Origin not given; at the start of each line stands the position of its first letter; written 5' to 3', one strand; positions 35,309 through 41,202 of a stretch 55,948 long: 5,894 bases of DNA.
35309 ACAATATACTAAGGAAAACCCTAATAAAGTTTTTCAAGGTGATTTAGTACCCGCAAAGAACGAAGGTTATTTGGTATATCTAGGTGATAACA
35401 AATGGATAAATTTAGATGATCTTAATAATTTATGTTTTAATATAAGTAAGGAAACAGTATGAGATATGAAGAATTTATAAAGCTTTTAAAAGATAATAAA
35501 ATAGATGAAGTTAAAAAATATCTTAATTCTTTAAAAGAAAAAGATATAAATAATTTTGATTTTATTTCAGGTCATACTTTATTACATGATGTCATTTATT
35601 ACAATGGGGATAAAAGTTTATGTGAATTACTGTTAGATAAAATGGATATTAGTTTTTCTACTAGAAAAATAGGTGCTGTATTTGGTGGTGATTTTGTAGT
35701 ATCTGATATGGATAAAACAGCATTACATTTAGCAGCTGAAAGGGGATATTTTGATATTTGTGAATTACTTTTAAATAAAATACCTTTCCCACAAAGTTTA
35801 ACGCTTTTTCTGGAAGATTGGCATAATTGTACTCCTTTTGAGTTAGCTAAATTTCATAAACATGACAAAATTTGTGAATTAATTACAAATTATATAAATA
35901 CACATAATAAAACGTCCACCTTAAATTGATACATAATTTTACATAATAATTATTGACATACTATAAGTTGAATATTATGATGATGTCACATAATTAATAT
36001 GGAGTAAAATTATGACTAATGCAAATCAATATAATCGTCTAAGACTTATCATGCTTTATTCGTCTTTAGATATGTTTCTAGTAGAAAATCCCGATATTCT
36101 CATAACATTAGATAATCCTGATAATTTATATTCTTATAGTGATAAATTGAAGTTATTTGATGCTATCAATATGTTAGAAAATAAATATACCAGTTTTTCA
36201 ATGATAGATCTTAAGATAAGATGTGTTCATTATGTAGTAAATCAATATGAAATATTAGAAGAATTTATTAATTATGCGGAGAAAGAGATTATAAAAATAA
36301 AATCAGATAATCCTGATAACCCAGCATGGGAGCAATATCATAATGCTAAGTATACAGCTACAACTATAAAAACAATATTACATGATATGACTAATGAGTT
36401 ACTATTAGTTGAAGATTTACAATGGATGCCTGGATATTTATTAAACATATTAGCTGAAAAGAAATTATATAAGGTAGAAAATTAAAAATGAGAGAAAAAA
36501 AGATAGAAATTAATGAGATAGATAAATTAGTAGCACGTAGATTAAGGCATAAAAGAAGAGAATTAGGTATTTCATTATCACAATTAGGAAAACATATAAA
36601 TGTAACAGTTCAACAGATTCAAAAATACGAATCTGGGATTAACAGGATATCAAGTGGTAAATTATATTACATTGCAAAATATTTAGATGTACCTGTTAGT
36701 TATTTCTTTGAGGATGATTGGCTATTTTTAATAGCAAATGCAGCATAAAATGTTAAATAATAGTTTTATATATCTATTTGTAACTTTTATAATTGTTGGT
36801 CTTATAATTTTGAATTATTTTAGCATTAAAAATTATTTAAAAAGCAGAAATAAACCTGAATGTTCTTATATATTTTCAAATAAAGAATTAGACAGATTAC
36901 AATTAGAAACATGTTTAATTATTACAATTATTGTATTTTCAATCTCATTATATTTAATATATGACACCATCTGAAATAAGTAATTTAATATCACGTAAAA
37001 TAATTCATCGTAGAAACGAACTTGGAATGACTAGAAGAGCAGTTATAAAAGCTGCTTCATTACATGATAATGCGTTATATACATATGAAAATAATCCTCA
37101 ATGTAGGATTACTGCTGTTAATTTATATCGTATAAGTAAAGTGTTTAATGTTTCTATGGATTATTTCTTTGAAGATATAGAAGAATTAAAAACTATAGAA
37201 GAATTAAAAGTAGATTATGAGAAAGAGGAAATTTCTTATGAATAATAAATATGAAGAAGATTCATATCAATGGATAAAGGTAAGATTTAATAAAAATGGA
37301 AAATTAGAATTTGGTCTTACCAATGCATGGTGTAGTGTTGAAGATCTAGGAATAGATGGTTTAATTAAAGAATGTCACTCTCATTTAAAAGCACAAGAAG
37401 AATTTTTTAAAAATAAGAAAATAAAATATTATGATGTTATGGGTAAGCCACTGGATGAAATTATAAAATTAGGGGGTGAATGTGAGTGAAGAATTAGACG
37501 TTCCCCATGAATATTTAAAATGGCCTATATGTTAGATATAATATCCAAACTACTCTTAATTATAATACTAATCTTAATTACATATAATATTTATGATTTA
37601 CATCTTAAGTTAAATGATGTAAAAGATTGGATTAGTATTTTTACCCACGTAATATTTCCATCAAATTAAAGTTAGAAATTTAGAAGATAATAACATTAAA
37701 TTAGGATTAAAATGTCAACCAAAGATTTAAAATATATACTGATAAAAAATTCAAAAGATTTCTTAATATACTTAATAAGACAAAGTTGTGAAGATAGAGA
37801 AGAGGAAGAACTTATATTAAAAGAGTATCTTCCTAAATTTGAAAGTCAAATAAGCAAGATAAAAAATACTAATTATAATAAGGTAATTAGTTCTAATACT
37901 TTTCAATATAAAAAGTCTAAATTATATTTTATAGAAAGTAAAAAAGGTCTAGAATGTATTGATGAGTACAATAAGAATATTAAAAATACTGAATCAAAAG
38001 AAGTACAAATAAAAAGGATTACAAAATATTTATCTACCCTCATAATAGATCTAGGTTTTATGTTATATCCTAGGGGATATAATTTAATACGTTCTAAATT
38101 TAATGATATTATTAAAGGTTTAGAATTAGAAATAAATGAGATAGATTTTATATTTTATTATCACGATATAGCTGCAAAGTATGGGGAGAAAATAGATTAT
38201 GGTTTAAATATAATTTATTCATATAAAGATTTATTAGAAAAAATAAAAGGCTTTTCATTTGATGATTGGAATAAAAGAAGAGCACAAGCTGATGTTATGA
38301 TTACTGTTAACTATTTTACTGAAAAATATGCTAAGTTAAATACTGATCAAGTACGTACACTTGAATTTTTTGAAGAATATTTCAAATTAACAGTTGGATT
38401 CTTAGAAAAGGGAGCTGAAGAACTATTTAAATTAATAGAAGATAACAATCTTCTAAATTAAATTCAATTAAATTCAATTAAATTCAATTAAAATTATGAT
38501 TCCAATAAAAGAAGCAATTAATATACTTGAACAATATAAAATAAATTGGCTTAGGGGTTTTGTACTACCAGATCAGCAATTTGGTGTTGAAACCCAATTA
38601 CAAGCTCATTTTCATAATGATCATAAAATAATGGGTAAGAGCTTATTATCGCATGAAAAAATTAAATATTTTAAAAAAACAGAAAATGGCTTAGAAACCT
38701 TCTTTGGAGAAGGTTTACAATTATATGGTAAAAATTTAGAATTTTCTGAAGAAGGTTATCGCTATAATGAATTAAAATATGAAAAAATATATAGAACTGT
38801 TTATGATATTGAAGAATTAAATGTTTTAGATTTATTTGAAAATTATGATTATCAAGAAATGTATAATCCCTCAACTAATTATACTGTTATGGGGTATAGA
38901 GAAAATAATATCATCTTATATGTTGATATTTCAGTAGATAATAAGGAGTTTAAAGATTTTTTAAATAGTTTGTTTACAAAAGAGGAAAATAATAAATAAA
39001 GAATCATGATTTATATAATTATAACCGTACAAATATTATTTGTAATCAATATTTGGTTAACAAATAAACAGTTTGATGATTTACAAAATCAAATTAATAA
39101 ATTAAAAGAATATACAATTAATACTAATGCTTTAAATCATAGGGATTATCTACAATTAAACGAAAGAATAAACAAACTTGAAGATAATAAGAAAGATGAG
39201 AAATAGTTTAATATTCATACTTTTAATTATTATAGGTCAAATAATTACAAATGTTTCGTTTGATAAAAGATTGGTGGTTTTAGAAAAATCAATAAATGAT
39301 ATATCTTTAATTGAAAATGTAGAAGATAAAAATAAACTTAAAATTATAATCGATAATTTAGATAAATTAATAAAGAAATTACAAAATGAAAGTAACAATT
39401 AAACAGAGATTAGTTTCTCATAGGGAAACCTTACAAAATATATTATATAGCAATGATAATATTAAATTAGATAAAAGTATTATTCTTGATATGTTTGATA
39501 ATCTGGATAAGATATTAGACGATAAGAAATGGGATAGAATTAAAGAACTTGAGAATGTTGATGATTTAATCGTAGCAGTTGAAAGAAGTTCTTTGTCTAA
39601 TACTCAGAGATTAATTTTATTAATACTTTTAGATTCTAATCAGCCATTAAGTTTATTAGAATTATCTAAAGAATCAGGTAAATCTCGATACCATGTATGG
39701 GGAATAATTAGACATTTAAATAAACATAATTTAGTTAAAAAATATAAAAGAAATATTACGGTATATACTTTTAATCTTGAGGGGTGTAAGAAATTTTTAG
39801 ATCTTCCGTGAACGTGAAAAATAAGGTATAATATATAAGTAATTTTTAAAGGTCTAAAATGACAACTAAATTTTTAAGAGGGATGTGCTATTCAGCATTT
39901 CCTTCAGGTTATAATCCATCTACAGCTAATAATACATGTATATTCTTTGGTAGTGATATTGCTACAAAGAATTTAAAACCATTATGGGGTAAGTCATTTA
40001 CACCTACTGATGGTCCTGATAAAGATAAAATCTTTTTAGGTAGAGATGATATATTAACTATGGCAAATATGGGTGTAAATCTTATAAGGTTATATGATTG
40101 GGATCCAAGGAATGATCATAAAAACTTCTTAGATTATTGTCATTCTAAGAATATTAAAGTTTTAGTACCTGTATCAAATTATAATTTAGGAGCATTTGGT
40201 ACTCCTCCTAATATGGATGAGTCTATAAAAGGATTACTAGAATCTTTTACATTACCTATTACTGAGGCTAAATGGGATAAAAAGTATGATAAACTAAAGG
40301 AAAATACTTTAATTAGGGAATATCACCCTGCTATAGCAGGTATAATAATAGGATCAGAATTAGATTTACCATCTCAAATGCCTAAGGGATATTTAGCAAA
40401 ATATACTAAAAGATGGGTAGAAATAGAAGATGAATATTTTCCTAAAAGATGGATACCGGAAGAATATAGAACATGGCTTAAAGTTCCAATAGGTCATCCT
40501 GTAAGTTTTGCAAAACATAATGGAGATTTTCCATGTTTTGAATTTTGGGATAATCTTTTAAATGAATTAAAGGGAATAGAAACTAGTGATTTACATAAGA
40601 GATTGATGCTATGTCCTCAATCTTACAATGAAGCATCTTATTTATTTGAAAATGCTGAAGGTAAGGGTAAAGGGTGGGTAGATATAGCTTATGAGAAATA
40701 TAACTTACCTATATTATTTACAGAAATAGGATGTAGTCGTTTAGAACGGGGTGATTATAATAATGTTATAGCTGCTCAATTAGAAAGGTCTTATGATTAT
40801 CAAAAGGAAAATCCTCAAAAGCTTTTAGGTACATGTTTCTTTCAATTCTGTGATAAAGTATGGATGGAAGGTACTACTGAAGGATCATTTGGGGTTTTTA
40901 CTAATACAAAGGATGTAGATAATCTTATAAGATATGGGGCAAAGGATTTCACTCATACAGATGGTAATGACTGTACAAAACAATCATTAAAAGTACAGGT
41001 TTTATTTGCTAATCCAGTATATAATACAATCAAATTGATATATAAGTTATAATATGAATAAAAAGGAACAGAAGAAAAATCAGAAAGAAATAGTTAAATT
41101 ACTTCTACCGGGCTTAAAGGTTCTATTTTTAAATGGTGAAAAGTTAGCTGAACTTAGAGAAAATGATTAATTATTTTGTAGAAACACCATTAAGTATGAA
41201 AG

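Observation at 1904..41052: Dispersed eukaryote-interaction gene set in a lytic-looking tailed phage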

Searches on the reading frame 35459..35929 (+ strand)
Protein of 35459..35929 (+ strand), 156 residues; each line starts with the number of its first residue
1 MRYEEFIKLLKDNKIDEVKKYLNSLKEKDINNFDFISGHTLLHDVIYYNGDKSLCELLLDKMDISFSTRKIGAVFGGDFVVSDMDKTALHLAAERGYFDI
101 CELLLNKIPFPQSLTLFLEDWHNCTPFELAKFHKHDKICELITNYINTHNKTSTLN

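Call 4: search_protein_families(library=pfam, proteins=[window:35459-35929:+], max_evalue=0.01)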
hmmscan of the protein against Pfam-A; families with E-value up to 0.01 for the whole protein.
window:35459-35929:+ (156 aa): 5 families
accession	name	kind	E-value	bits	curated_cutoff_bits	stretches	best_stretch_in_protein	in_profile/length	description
PF12796.13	Ank_2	-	8.4e-17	62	27.3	2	13-107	8-82/90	Ankyrin repeats (3 copies)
PF00023.36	Ank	-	3.3e-10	40.1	21.1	1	86-106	3-23/33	Ankyrin repeat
PF13606.12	Ank_3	-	1.9e-05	25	22.3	0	86-107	3-24/30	Ankyrin repeat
PF13637.12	Ank_4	-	2.1e-05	25.1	22.7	0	86-105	31-50/50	Ankyrin repeats (many copies)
PF13857.12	Ank_5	-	0.0015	19.3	27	0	87-105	18-36/56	Ankyrin repeats (many copies)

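Call 17: search_protein_families(library=ncbifam, proteins=[window:35459-35929:+], max_evalue=0.1)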
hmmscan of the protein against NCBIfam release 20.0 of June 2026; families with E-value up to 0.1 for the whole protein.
window:35459-35929:+ (156 aa): 3 families
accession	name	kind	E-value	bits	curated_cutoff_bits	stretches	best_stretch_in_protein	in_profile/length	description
TIGR00870.1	trp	subfamily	0.0044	15.1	498.75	1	4-107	57-153/747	transient-receptor-potential calcium channel protein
NF041931.2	MzaA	equivalog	0.022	13.6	800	1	83-145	33-90/726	MZA anti-phage system associated sigma-70 family RNA polymerase sigma factor MzaA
NF043023.1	T4SS_AnkH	equivalog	0.04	12.6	600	0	86-109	66-89/467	Dot/Icm T4SS effector AnkH/LegA3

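Call 77: search_protein_families(library=phrogs, proteins=[window:35459-35929:+], max_evalue=0.001)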
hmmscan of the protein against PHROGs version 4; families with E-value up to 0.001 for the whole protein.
window:35459-35929:+ (156 aa): 0 families

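Call 78: search_protein_families(library=padloc, proteins=[window:35459-35929:+], max_evalue=0.001)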
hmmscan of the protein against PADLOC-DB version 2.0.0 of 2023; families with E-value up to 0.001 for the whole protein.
window:35459-35929:+ (156 aa): 0 families

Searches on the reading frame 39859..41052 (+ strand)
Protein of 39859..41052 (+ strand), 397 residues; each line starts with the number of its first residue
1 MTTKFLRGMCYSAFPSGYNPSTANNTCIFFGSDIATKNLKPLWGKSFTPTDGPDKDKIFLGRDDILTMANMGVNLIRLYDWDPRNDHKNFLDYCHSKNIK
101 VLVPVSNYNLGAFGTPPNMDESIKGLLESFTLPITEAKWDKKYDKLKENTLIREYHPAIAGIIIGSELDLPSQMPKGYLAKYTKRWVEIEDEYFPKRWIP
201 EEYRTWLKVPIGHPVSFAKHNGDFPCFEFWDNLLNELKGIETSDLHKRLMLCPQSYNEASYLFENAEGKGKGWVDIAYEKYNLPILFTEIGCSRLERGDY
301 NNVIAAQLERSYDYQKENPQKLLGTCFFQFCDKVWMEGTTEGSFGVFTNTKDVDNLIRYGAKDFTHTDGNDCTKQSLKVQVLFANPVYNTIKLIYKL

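Call 4: search_protein_families(library=pfam, proteins=[window:39859-41052:+], max_evalue=0.01)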
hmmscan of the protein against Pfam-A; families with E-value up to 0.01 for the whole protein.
window:39859-41052:+ (397 aa): 1 family
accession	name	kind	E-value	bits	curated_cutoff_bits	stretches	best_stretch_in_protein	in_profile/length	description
PF03198.20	Glyco_hydro_72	-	1.6e-05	24.8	25.9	1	63-109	58-104/314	Glucanosyltransferase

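Call 17: search_protein_families(library=ncbifam, proteins=[window:39859-41052:+], max_evalue=0.1)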
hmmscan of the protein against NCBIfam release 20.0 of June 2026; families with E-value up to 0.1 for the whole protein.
window:39859-41052:+ (397 aa): 0 families

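Call 18: search_solved_structures(query=window:39859-41052:+, max_evalue=10, show_alignments=2)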
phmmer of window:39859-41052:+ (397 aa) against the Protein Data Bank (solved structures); distinct sequences matched with E-value up to 10: 0.

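Call 26: find_related_loci(query=window:39859-41052:+, collection=viral_contigs, flank=10000)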
Query window:39859-41052:+ (397 aa) in viral_contigs; peptide patterns used: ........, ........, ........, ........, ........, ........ (x = any residue, [..] = any of these).
7 stretches matched a pattern; 4 encode a relative of the query (tblastn E <= 1e-3); 4 distinct loci.
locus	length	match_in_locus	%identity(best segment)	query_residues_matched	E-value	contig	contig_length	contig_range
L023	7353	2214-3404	98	1-397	0e+0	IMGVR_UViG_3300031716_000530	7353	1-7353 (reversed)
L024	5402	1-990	99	68-397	0e+0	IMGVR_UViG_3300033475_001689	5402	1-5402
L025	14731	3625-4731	68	1-395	0e+0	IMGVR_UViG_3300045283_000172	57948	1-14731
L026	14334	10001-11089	59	5-395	1e-152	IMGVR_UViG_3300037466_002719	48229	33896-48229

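Call 53: search_protein_representatives(protein=window:39859-41052:+)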
Query: 397 residues. Proteins with E-value up to 0.001 (for the whole library): 173; up to 1e-10: 56; up to 1e-30: 25. The best 150 are listed.
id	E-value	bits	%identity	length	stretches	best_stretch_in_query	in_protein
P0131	1.1e-99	350.7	50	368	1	6-396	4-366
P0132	5.4e-94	331.9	49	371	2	153-391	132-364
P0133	1.8e-90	320.3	52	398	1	2-369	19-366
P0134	3.1e-87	309.7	47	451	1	4-392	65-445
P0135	8.8e-82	291.7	51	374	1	6-369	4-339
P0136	1.2e-75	271.5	44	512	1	5-395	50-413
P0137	1.5e-73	264.6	45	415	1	6-395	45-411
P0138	3.4e-72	260.1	45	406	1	7-396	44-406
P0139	7.8e-65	235.9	66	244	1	5-194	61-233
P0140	3.7e-63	230.4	41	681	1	7-389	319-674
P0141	1.6e-58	215.1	46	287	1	89-389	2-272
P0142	4.9e-56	206.9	50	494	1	71-364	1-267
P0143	9.7e-56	205.9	43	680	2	7-108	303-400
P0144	4.3e-55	203.8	47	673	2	208-369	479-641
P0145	6.2e-52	193.4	48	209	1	204-395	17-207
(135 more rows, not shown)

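Call 55: search_protein_families(library=pfam, alignment_id=A2, max_evalue=0.001)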
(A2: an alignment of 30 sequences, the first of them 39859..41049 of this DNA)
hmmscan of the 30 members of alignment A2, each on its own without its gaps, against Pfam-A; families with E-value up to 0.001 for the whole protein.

A. member 1, window:39859-41049:+ (397 aa): 1 family
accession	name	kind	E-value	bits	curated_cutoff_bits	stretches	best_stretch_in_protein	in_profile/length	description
PF03198.20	Glyco_hydro_72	-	1.6e-05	24.8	25.9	0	63-109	58-104/314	Glucanosyltransferase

B. families by the number of members that match (of 30 scanned): 3 families
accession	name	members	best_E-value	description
PF03198.20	Glyco_hydro_72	7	1.4e-07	Glucanosyltransferase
PF00782.25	DSPc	1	0.00029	Dual specificity phosphatase, catalytic domain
PF02836.23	Glyco_hydro_2_C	1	0.00051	Glycosyl hydrolases family 2, TIM barrel domain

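Call 64: predict_structure(alignment_id=A2)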
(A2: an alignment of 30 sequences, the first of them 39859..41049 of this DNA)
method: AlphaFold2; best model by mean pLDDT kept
length: 397 residues; sequences in the alignment: 30
mean_pLDDT: 90.9   pTM: 0.91
mean pLDDT of the five models: 90.9, 90.3, 89.8, 89.7, 89.6
residues with pLDDT >= 90: 296; 70-90: 70; 50-70: 29; < 50: 2
segments of 3 or more residues with pLDDT < 50: none
pLDDT, mean of each block of 10 residues (from residue 1): 85 93 88 94 97 97 98 97 94 98 93 79 94 70 63 89 91 82 93 77 76 94 93 90 87 97 98 98 98 95 98 98 98 95 95 94 82 88 97 96
secondary structure, 60 per line:
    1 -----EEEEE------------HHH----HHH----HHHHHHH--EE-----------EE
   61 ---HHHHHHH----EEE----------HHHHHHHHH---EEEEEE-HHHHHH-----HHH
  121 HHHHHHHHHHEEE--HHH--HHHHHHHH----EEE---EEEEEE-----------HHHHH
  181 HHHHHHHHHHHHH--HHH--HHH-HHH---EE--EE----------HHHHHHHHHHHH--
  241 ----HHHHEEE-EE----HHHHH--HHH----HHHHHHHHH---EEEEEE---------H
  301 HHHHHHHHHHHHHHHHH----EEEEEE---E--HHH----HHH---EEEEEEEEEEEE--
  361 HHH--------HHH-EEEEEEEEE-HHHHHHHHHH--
elements in order: E6-10 H37-43 H64-70 E75-77 H88-96 E100-105 H107-112 H118-130 E131-133 H141-148 E153-155 E159-164 H176-193 H227-238 H245-248 E249-251 H259-263 H273-281 E285-290 H300-317 E322-327 E347-358 E376-384 H386-395

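Call 66: fold_search(model_id=the predicted structure, library=pdb)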
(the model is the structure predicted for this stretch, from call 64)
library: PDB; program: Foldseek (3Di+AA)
matches with E <= 10: 1613; with E <= 0.001: 546
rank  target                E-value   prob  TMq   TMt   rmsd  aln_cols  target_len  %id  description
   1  5oa2_B                3.0e-10  1.00  0.51  0.47   6.8       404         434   12  Crystal structure of ScGas2 in complex with compound 8 (released 2018-05-02)
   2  5fih_A                5.2e-10  1.00  0.49  0.45   7.2       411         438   12  SACCHAROMYCES CEREVISIAE GAS2P (E176Q MUTANT) IN COMPLEX WITH LAMINARITETRAOSE AND LAMINARIPENTAOSE (released 2016-02-17)
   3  5oa2_C                5.8e-10  1.00  0.50  0.46   6.7       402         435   13  Crystal structure of ScGas2 in complex with compound 8 (released 2018-05-02)
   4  5oa2_A                6.6e-10  1.00  0.50  0.46   7.0       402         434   13  Crystal structure of ScGas2 in complex with compound 8 (released 2018-05-02)
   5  8pe2_A                7.4e-10  1.00  0.52  0.47   6.3       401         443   13  Crystal structure of Gel4 in complex with Nanobody 3 (released 2024-06-19)
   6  5o9p                  7.4e-10  1.00  0.51  0.47   6.9       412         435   13  Crystal structure of Gas2 in complex with compound 10 (released 2018-05-02)
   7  1oin_A                1.1e-09  1.00  0.47  0.43  10.6       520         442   13  Family 1 b-glucosidase from Thermotoga maritima (released 2003-11-25)
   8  5o9q_A                1.4e-09  1.00  0.50  0.47   6.9       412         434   12  Crystal structure of ScGas2 in complex with compound 6 (released 2018-05-02)
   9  1w3j_B                1.4e-09  1.00  0.44  0.40  10.6       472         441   14  Family 1 b-glucosidase from Thermotoga maritima in complex with tetrahydrooxazine (released 2004-09-08)
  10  5o9y                  1.6e-09  1.00  0.50  0.47   6.9       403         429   12  Crystal structure of ScGas2 in complex with compound 11 (released 2018-05-02)
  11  2ces_A                1.6e-09  1.00  0.42  0.39  10.9       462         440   13  Beta-glucosidase from Thermotoga maritima in complex with glucoimidazole (released 2006-09-27)
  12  2w62_A                2.0e-09  1.00  0.49  0.45   7.1       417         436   13  Saccharomyces cerevisiae Gas2p in complex with laminaripentaose (released 2009-01-27)
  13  2j7c_B                2.0e-09  1.00  0.48  0.43  10.5       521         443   14  Beta-glucosidase from Thermotoga maritima in complex with phenylaminomethyl-derived glucoimidazole (released 2006-10-17)
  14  2j78_B                2.0e-09  1.00  0.45  0.41   8.9       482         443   14  Beta-glucosidase from Thermotoga maritima in complex with gluco- hydroximolactam (released 2006-10-18)
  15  1oif_A                2.0e-09  1.00  0.41  0.37  11.3       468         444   14  Family 1 b-glucosidase from Thermotoga maritima (released 2003-11-25)
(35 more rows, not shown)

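Call 77: search_protein_families(library=phrogs, proteins=[window:39859-41052:+], max_evalue=0.001)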
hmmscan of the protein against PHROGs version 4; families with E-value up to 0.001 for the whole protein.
window:39859-41052:+ (397 aa): 0 families

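Call 78: search_protein_families(library=padloc, proteins=[window:39859-41052:+], max_evalue=0.001)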
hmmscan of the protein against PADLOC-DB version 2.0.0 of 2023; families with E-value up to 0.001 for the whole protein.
window:39859-41052:+ (397 aa): 0 families

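Call 91: search_solved_structures(query=A2, max_evalue=1, show_alignments=1)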
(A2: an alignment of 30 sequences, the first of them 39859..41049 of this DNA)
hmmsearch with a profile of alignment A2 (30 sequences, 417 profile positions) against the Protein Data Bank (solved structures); distinct sequences matched with E-value up to 1: 63 (the best 60 are shown).
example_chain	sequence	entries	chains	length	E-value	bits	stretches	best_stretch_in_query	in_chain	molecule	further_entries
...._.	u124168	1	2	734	4.8e-07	32.5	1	92-188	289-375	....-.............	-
6mvg_A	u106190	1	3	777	6.5e-07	32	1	91-211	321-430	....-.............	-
6ncw_A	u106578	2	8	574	1.3e-06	31.1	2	94-186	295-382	Beta-galacturonidase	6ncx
4jkm_A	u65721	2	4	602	1.5e-06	30.9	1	151-345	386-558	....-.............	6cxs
6mvf_A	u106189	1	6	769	7.6e-06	28.5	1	94-207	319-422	Beta-galactosidase/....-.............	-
6jms_A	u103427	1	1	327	8.3e-06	28.4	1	126-365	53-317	Pollen allergen CJP38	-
8ges_A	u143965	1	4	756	2.8e-05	26.7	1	90-196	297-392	beta-galactosidase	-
8get_A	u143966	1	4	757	2.8e-05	26.7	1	90-196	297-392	beta-galactosidase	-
6mvh_A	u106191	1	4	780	3e-05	26.6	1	90-196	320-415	Beta-galactosidase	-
6u7j_A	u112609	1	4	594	3.6e-05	26.3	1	148-211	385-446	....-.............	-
6d7j_A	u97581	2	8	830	3.8e-05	26.2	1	93-205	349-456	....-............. | Glycosyl hydrolase family 2, TIM barrel domain protein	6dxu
5t98_A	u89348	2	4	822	6.9e-05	25.4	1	91-204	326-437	Glycoside Hydrolase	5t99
6lem_B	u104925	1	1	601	0.0001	24.8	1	152-307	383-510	Beta-D-glucuronidase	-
7pr6_AAA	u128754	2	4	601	0.0001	24.8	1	152-307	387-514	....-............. | Beta-D-glucuronidase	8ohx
6lej_B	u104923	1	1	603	0.0001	24.8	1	152-307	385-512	Beta-D-glucuronidase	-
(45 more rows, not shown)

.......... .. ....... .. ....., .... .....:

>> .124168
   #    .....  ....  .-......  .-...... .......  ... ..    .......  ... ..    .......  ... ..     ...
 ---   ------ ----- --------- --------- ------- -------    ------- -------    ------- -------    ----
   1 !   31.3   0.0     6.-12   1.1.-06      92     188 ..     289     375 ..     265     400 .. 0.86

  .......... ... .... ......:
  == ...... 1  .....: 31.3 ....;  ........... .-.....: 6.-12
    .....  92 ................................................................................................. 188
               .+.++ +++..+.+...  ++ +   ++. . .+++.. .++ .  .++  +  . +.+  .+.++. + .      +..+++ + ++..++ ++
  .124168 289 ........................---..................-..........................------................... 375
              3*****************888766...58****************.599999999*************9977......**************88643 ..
